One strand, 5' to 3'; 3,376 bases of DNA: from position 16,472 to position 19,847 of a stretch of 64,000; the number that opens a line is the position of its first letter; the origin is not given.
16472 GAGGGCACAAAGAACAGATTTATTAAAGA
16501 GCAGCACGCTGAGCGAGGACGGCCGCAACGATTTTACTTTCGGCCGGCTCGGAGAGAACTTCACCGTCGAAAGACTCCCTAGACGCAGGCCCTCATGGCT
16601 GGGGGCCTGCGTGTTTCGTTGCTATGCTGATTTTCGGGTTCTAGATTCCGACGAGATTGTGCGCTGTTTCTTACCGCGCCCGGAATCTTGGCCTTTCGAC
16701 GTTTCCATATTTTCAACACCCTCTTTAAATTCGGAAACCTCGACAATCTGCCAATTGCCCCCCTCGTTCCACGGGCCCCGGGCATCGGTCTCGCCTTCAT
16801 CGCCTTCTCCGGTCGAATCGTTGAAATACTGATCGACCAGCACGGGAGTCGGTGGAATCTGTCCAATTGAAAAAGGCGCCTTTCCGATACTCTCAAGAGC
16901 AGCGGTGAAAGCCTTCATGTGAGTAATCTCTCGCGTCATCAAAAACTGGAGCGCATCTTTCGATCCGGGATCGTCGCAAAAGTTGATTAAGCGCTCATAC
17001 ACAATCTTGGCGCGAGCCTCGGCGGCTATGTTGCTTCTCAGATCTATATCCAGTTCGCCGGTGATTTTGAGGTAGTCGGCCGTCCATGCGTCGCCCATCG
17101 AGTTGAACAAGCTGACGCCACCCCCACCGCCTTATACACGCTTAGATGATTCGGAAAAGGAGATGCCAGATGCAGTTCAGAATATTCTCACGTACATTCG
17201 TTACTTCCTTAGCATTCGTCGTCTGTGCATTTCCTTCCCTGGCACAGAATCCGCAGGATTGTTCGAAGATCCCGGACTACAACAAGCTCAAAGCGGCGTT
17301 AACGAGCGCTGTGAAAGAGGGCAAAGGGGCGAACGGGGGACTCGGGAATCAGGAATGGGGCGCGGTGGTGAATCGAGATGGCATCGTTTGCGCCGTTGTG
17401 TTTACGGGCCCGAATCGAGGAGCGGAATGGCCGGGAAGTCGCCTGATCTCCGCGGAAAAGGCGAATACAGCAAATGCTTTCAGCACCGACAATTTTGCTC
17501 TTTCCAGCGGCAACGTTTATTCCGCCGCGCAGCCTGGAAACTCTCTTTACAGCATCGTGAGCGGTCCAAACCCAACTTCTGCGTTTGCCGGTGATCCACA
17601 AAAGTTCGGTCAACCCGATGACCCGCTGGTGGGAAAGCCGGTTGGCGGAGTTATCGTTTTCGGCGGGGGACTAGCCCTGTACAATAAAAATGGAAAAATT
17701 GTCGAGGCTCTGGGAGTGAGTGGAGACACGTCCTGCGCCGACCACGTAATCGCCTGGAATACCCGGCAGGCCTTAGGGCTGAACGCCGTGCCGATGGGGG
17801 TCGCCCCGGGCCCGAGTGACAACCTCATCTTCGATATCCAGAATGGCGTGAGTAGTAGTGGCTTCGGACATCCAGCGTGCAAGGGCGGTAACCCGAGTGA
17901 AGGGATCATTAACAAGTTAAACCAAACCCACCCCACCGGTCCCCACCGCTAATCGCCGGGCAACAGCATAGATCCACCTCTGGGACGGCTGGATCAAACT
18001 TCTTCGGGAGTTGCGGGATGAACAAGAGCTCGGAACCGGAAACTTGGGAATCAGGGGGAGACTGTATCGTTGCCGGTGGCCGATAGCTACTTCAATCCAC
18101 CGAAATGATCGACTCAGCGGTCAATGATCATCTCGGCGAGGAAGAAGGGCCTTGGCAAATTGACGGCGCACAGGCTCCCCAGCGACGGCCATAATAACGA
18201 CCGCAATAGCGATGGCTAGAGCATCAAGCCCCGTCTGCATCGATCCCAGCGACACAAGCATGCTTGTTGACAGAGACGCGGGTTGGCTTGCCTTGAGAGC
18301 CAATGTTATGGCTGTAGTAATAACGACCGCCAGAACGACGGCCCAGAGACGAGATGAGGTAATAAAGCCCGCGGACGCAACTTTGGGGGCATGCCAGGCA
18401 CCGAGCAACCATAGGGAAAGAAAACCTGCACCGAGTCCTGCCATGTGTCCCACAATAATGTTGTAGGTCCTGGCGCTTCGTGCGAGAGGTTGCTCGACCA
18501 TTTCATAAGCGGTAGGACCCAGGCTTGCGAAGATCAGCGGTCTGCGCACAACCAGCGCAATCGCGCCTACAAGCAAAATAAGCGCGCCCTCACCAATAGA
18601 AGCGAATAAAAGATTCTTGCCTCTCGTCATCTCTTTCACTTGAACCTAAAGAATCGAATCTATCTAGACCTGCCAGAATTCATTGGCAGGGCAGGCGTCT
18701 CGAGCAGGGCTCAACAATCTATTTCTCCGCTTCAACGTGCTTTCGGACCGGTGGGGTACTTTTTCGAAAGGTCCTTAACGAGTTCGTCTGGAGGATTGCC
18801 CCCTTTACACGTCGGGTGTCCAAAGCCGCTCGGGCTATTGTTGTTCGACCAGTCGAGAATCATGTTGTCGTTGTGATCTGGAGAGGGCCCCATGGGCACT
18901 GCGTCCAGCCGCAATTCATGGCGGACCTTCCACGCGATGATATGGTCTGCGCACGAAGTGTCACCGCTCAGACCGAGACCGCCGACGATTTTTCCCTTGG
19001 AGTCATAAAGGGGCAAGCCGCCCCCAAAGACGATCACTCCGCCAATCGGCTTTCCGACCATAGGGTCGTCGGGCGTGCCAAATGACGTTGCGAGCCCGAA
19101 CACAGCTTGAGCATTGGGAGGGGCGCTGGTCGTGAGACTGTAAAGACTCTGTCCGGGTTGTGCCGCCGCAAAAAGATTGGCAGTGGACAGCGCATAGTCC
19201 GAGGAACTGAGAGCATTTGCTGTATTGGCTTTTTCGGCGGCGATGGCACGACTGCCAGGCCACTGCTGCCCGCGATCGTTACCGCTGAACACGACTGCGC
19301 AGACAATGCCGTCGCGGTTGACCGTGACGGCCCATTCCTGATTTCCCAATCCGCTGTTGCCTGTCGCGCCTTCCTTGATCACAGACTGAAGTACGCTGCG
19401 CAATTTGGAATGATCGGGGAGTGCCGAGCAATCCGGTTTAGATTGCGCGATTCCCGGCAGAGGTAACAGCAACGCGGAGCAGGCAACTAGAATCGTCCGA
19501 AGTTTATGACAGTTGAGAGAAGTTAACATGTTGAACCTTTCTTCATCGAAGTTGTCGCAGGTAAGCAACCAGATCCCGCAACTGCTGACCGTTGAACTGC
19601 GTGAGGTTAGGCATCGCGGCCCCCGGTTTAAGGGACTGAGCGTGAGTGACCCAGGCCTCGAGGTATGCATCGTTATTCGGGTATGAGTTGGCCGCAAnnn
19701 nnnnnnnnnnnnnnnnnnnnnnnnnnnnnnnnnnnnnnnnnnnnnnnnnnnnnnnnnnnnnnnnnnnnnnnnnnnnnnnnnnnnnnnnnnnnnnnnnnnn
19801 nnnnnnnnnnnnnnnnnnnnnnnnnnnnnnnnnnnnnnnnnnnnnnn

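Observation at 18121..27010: XoxF-type alcohol dehydrogenase module placed inside a terminal oxidase operon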

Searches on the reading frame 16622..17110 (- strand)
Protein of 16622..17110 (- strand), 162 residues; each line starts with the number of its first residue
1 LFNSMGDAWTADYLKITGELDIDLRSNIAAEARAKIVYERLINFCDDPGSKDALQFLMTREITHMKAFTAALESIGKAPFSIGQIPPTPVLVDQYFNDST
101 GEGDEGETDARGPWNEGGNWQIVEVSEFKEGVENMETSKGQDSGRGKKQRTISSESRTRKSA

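Call 15: search_protein_families(library=pfam, proteins=[window:16622-17110:-], max_evalue=0.001)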
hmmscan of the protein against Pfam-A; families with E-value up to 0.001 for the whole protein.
window:16622-17110:- (162 aa): 1 family
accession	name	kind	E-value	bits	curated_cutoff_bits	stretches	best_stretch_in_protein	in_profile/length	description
PF05067.18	Mn_catalase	-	3.9e-28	98.7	27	1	2-128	121-247/284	Manganese containing catalase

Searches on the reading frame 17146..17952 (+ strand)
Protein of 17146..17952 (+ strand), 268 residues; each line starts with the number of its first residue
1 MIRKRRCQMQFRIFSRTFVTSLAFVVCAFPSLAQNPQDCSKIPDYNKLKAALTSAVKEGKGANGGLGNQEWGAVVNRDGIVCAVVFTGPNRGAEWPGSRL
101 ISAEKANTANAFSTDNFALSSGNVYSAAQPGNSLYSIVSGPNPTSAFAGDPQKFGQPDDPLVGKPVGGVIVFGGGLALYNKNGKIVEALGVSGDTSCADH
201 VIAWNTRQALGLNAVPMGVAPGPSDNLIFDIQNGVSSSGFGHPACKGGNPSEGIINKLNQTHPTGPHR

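Call 15: search_protein_families(library=pfam, proteins=[window:17146-17952:+], max_evalue=0.001)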
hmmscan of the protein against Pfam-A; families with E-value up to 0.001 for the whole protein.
window:17146-17952:+ (268 aa): 1 family
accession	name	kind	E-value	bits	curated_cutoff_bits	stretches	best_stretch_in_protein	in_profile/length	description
PF03928.20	HbpS-like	-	1.2e-08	35.5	25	1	85-203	36-123/128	Haem degrading protein HbpS-like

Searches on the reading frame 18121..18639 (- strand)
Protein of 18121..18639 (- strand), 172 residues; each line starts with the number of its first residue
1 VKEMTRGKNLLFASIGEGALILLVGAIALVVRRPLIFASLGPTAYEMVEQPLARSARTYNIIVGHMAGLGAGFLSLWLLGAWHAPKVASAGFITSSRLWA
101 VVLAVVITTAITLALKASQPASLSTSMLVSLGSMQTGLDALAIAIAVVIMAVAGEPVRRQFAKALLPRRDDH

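Call 4: search_protein_families(library=pfam, proteins=[window:18121-18639:-], max_evalue=0.01)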
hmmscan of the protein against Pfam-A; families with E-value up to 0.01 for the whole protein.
window:18121-18639:- (172 aa): 1 family
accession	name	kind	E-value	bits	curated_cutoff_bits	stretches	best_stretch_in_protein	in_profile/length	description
PF04982.19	TM_HPP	-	2.3e-08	34.2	27.2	1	7-152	6-138/157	HPP, transmembrane region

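Call 5: search_protein_families(library=ncbifam, proteins=[window:18121-18639:-], max_evalue=0.001)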
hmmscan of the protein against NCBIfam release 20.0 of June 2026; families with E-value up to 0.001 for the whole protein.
window:18121-18639:- (172 aa): 0 families

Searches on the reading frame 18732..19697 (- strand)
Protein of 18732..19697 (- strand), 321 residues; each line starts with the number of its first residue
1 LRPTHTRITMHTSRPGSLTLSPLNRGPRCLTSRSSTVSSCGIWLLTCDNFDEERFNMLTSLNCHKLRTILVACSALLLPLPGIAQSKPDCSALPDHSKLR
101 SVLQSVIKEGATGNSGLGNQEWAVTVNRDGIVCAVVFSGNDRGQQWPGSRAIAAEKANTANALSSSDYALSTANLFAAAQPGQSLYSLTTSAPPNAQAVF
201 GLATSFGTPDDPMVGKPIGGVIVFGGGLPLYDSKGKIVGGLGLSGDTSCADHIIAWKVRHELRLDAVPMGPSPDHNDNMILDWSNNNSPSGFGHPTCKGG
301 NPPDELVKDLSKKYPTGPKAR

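Call 4: search_protein_families(library=pfam, proteins=[window:18732-19697:-], max_evalue=0.01)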
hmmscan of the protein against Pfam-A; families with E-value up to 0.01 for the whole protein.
window:18732-19697:- (321 aa): 1 family
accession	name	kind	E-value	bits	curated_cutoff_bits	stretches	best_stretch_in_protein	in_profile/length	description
PF03928.20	HbpS-like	-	9.3e-11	42.3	25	1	142-256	42-124/128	Haem degrading protein HbpS-like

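Call 5: search_protein_families(library=ncbifam, proteins=[window:18732-19697:-], max_evalue=0.001)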
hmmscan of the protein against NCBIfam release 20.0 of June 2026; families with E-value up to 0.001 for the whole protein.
window:18732-19697:- (321 aa): 0 families

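Call 65: search_solved_structures(query=window:18732-19529:-, max_evalue=0.1)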
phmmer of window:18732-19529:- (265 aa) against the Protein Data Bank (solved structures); distinct sequences matched with E-value up to 0.1: 2.
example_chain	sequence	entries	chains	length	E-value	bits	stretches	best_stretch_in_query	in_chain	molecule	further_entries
6bws_A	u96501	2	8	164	8.3e-05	25.2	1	164-199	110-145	Glycolate utilization protein | Efga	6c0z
2a2l_A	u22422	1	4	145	0.00011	24.8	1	73-199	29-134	unknown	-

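Call 87: find_homologous_proteins(query=window:18732-19529:-, max_evalue=0.00001)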
Query window:18732-19529:- (265 aa): 7253 proteins with E <= 0.00001 among 8000 candidates; the best 120 are listed.
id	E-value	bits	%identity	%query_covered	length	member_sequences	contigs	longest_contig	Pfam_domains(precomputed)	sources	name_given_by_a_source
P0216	3.2e-152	523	89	96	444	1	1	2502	PF03928.21,PF00510.24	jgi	jgi:heme/copper-type cytochrome/quinol oxidase subunit 3/uncharacterized protein GlcG (DUF336 family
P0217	5.9e-151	519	88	97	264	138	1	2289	PF03928.21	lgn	-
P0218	1.6e-148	511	84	100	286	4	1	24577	PF03928.21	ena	-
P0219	1.8e-148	511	85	98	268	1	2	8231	PF03928.21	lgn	-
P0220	1.6e-146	505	85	97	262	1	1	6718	PF03928.21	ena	-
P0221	4.1e-136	471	80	96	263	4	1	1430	PF03928.21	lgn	-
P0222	2.5e-135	468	79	96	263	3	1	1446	PF03928.21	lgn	-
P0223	5.0e-135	467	83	90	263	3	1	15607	PF03928.21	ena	-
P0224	2.9e-133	461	81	94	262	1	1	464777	PF03928.21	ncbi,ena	-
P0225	1.4e-132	459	82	90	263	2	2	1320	PF03928.21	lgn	-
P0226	2.2e-132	458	78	98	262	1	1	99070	PF03928.21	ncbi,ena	-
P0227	4.2e-132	457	80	89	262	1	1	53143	PF03928.21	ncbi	-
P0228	1.1e-131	456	77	97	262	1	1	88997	PF03928.21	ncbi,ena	-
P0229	1.2e-131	456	82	90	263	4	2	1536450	PF03928.21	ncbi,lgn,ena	-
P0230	2.2e-131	455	82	90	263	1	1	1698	PF03928.21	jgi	jgi:uncharacterized protein GlcG (DUF336 family)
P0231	1.9e-130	452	84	86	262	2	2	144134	PF03928.21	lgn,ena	-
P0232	2.2e-129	449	78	91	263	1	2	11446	PF03928.21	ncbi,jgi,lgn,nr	ncbi:MAG TPA: heme-binding protein [Terriglobales bacterium]|jgi:uncharacterized protein GlcG (DUF33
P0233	1.0e-127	443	78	95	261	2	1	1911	PF03928.21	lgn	-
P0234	2.9e-126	438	74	97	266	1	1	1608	PF03928.21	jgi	jgi:uncharacterized protein GlcG (DUF336 family)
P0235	3.4e-126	438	76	95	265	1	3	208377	PF03928.21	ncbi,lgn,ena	-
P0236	4.8e-126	438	76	96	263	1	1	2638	PF03928.21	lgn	-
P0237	1.0e-125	437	76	91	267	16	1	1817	PF03928.21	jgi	jgi:uncharacterized protein GlcG (DUF336 family)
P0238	1.1e-125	436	78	91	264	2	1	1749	PF03928.21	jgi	jgi:uncharacterized protein GlcG (DUF336 family)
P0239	2.2e-125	435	75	95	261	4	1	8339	PF03928.21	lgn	-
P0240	2.2e-125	435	74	97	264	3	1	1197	PF03928.21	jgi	jgi:uncharacterized protein GlcG (DUF336 family)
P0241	3.5e-125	435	73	98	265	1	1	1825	PF03928.21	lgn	-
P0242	3.6e-125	435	73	97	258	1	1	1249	PF03928.21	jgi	jgi:uncharacterized protein GlcG (DUF336 family)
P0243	4.8e-125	434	75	95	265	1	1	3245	PF03928.21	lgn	-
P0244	6.8e-125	434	73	97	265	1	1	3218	PF03928.21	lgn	-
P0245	6.9e-125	434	71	100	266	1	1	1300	PF03928.21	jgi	-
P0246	7.5e-125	434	75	95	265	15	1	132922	PF03928.21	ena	-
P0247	7.6e-125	434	74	95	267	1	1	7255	PF03928.21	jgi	jgi:uncharacterized protein GlcG (DUF336 family)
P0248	9.7e-125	433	74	98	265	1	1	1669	PF03928.21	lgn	-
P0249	1.1e-124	433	75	95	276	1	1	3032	PF03928.21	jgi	jgi:uncharacterized protein GlcG (DUF336 family)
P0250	3.9e-124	431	75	95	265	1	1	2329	PF03928.21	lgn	-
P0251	4.9e-124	431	74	95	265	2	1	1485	PF03928.21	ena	-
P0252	5.2e-124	431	70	99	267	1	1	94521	PF03928.21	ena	-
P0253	5.4e-124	431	72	97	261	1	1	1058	PF03928.21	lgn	-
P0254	5.6e-124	431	74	98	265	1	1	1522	PF03928.21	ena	-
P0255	7.8e-124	430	71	99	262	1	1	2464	PF03928.21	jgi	-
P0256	8.0e-124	430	76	91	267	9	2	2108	PF03928.21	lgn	-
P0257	1.2e-123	430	72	97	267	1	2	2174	PF03928.21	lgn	-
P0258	1.8e-123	429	71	97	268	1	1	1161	PF03928.21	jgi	jgi:uncharacterized protein GlcG (DUF336 family)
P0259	2.0e-123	429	76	91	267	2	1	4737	PF03928.21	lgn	-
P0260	2.0e-123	429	72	98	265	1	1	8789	PF03928.21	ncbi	-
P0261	2.9e-123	428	74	95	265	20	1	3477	PF03928.21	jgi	jgi:uncharacterized protein GlcG (DUF336 family)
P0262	3.1e-123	428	70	97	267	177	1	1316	PF03928.21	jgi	-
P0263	3.3e-123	428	71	100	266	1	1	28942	PF03928.21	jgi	jgi:uncharacterized protein GlcG (DUF336 family)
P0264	3.5e-123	428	73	97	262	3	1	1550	PF03928.21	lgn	-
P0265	5.7e-123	428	70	97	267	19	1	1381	PF03928.21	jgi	jgi:uncharacterized protein GlcG (DUF336 family)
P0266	6.6e-123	427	70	100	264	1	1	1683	PF03928.21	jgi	jgi:uncharacterized protein GlcG (DUF336 family)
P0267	7.7e-123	427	70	99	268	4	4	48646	PF03928.21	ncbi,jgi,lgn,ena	jgi:hypothetical protein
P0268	8.5e-123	427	72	96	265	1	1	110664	PF03928.21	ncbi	-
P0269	8.5e-123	427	73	96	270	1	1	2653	PF03928.21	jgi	jgi:uncharacterized protein GlcG (DUF336 family)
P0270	8.6e-123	427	70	100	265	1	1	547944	PF03928.21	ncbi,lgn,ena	-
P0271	9.3e-123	427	73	95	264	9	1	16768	PF03928.21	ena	-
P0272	1.2e-122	426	72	100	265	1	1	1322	PF03928.21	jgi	jgi:uncharacterized protein GlcG (DUF336 family)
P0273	1.3e-122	426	77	92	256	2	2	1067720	PF03928.21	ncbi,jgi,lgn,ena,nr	ncbi:MAG TPA: heme-binding protein [Bryobacteraceae bacterium]|nr:heme-binding protein [Bryobacterac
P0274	1.4e-122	426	79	89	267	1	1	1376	PF03928.21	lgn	-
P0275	1.5e-122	426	72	97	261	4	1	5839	PF03928.21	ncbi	-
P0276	1.5e-122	426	73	97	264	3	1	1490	PF03928.21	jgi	jgi:uncharacterized protein GlcG (DUF336 family)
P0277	1.7e-122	426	69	98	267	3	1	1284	PF03928.21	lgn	-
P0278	2.2e-122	426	72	97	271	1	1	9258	PF03928.21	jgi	jgi:hypothetical protein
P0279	2.2e-122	426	72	97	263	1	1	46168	PF03928.21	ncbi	-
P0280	2.4e-122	425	71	100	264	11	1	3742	PF03928.21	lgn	-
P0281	2.6e-122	425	71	97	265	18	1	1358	PF03928.21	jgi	jgi:uncharacterized protein GlcG (DUF336 family)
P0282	2.6e-122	425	71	100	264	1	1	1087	PF03928.21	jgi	jgi:uncharacterized protein GlcG (DUF336 family)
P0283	2.9e-122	425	72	96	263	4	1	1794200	PF03928.21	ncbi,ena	-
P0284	3.1e-122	425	70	99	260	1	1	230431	PF03928.21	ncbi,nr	ncbi:heme-binding protein [Acidobacteria bacterium AB60]|nr:heme-binding protein [Acidobacteria bact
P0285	3.2e-122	425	71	100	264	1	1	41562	PF03928.21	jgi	jgi:uncharacterized protein GlcG (DUF336 family)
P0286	3.5e-122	425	72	97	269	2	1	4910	PF03928.21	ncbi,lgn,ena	-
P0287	3.5e-122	425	71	100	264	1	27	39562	PF03928.21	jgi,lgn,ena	jgi:uncharacterized protein GlcG (DUF336 family)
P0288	4.0e-122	425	72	100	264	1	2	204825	PF03928.21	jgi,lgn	jgi:uncharacterized protein GlcG (DUF336 family)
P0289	4.7e-122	425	70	100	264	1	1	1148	PF03928.21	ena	-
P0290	5.3e-122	424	73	95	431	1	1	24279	PF03928.21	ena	-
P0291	5.3e-122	424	75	91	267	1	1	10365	PF03928.21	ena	-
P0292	6.0e-122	424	74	92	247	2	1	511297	PF03928.21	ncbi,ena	-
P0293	7.2e-122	424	72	94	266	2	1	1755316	PF03928.21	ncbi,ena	-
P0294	7.2e-122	424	75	89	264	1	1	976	PF03928.21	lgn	-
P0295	7.4e-122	424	71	96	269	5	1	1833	PF03928.21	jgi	jgi:uncharacterized protein GlcG (DUF336 family)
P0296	8.1e-122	424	75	93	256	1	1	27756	PF03928.21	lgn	-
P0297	8.9e-122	424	76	90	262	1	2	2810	PF03928.21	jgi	jgi:uncharacterized protein GlcG (DUF336 family)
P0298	1.7e-121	423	72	98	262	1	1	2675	PF03928.21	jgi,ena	-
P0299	2.0e-121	422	76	89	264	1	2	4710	PF03928.21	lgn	-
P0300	2.2e-121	422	71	100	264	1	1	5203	PF03928.21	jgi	jgi:uncharacterized protein GlcG (DUF336 family)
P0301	2.2e-121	422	71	99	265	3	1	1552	PF03928.21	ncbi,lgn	-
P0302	2.2e-121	422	71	99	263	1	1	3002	PF03928.21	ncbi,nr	ncbi:MAG TPA: heme-binding protein, partial [Acidobacteriaceae bacterium]|nr:heme-binding protein [A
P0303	2.2e-121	422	71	97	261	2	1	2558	PF03928.21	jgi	jgi:uncharacterized protein GlcG (DUF336 family)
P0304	3.3e-121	422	72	95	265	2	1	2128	PF03928.21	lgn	-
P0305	3.4e-121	422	72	96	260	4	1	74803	PF03928.21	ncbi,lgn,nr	ncbi:MAG TPA: heme-binding protein [Terriglobales bacterium]|nr:heme-binding protein [Terriglobales 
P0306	3.6e-121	422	70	100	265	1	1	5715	PF03928.21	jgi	jgi:uncharacterized protein GlcG (DUF336 family)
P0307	4.1e-121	421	76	91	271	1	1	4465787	PF03928.21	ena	-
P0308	4.4e-121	421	76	90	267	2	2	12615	PF03928.21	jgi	jgi:uncharacterized protein GlcG (DUF336 family)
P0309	4.8e-121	421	75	91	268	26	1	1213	PF03928.21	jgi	jgi:uncharacterized protein GlcG (DUF336 family)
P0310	5.0e-121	421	69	98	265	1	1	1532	PF03928.21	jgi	jgi:uncharacterized protein GlcG (DUF336 family)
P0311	5.1e-121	421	73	94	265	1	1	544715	PF03928.21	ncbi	-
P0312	5.3e-121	421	74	95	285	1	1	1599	PF03928.21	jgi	jgi:uncharacterized protein GlcG (DUF336 family)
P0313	5.8e-121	421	72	97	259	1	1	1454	PF03928.21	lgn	-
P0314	6.0e-121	421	72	95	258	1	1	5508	PF03928.21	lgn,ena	-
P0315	6.1e-121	421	71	98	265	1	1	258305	PF03928.21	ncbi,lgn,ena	-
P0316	6.9e-121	421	70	98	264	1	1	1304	PF03928.21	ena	-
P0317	8.3e-121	420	74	94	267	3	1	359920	PF03928.21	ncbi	-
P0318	8.8e-121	420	69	97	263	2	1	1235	PF03928.21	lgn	-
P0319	9.6e-121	420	69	96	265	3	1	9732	PF03928.21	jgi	jgi:uncharacterized protein GlcG (DUF336 family)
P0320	1.0e-120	420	74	91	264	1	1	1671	PF03928.21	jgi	jgi:uncharacterized protein GlcG (DUF336 family)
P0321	1.3e-120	420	75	90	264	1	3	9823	PF03928.21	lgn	-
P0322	1.6e-120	420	72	96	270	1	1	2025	PF03928.21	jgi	jgi:uncharacterized protein GlcG (DUF336 family)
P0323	1.6e-120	419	70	95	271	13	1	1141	PF03928.21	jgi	jgi:uncharacterized protein GlcG (DUF336 family)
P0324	1.7e-120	419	74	91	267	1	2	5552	PF03928.21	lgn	-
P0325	1.7e-120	419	72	95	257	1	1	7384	PF03928.21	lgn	-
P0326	2.0e-120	419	75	93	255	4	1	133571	PF03928.21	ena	-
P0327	2.0e-120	419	71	100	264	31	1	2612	PF03928.21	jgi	jgi:uncharacterized protein GlcG (DUF336 family)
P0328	2.2e-120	419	70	97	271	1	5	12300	PF03928.21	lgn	-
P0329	2.2e-120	419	72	97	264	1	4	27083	PF03928.21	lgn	-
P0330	2.5e-120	419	75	90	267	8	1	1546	PF03928.21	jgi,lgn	jgi:uncharacterized protein GlcG (DUF336 family)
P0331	2.6e-120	419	73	95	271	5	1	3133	PF03928.21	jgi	jgi:uncharacterized protein GlcG (DUF336 family)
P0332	3.1e-120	419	77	88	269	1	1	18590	PF03928.21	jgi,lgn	jgi:uncharacterized protein GlcG (DUF336 family)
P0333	3.8e-120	418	74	89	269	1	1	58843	PF03928.21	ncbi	ncbi:MAG TPA: heme-binding protein [Terracidiphilus sp.]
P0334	3.9e-120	418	72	97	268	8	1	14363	PF03928.21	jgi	jgi:uncharacterized protein GlcG (DUF336 family)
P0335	4.2e-120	418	72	98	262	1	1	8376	PF03928.21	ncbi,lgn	-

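Call 92: predict_structure(alignment_id=A3)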
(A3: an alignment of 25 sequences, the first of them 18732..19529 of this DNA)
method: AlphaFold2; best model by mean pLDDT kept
length: 265 residues; sequences in the alignment: 25
mean_pLDDT: 56.1   pTM: 0.60
mean pLDDT of the five models: 56.1, 53.7, 49.4, 41.7, 40.3
residues with pLDDT >= 90: 0; 70-90: 73; 50-70: 89; < 50: 103
segments of 3 or more residues with pLDDT < 50: 90-140, 163-170, 189-191, 214-244
pLDDT, mean of each block of 10 residues (from residue 1): 57 73 54 79 84 58 64 74 57 42 34 31 24 35 61 76 45 66 64 63 73 44 37 38 55 73 54
secondary structure, 60 per line:
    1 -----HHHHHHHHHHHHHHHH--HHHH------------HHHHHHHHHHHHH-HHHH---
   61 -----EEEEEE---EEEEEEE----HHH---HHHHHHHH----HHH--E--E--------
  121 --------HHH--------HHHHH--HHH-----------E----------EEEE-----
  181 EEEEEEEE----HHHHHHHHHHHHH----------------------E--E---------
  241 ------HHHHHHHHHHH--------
elements in order: H6-21 H24-27 H40-52 H54-57 E66-71 E75-81 H92-99 H140-144 E172-175 E181-188 H193-205 H247-257

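Call 94: fold_search(model_id=the predicted structure, library=pdb)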
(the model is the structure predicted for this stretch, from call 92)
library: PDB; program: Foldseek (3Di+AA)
matches with E <= 10: 278; with E <= 0.001: 2
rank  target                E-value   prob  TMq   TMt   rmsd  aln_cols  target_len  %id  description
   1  2a2l_C                5.5e-04  1.00  0.31  0.52   5.9       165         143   22  Crystal structure of Klebsiella pneumoniae protein ORFY, Pfam DUF336 (released 2005-06-28)
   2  6bws_D                9.9e-04  1.00  0.31  0.56   6.7       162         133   25  Crystal structure of Efga from Methylobacterium extorquens (released 2019-01-16)
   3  6bws_B                1.0e-03  1.00  0.31  0.55   6.7       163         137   24  Crystal structure of Efga from Methylobacterium extorquens (released 2019-01-16)
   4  6bws_A                1.1e-03  1.00  0.31  0.55   6.8       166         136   23  Crystal structure of Efga from Methylobacterium extorquens (released 2019-01-16)
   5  6bws_C                3.0e-03  1.00  0.31  0.53   6.9       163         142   24  Crystal structure of Efga from Methylobacterium extorquens (released 2019-01-16)
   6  2a2l_A                3.0e-03  0.99  0.30  0.49   6.9       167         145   20  Crystal structure of Klebsiella pneumoniae protein ORFY, Pfam DUF336 (released 2005-06-28)
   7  5cx7_A                4.5e-03  0.99  0.29  0.51   6.9       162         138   21  Crystal Structure of PduOC:Heme Complex (released 2016-06-29)
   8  5cx7_E                5.4e-03  0.99  0.30  0.53   6.8       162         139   22  Crystal Structure of PduOC:Heme Complex (released 2016-06-29)
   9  4nkp_C                6.4e-03  0.98  0.29  0.47   8.7       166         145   16  Crystal structure of a putative extracellular heme-binding protein (DESPIG_02683) from Desulfovibrio piger ATCC 29098  (released 2013-12-11)
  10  4nkp_B                1.0e-02  0.97  0.30  0.50   8.7       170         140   16  Crystal structure of a putative extracellular heme-binding protein (DESPIG_02683) from Desulfovibrio piger ATCC 29098  (released 2013-12-11)
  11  4nkp_A                1.7e-02  0.94  0.29  0.48   8.7       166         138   16  Crystal structure of a putative extracellular heme-binding protein (DESPIG_02683) from Desulfovibrio piger ATCC 29098  (released 2013-12-11)
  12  4nkp_D                2.3e-02  0.93  0.30  0.51   8.8       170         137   15  Crystal structure of a putative extracellular heme-binding protein (DESPIG_02683) from Desulfovibrio piger ATCC 29098  (released 2013-12-11)
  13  9jth_A                2.3e-02  0.92  0.29  0.48   9.7       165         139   17  Crystal structure of NahX from Pseudomonas sp. MC1 (released 2025-10-08)
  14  9jth_C                2.6e-02  0.90  0.28  0.48   9.5       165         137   21  Crystal structure of NahX from Pseudomonas sp. MC1 (released 2025-10-08)
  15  3fpv_A                5.7e-02  0.91  0.29  0.50  10.8       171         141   16  Crystal Structure of HbpS (released 2009-01-20)
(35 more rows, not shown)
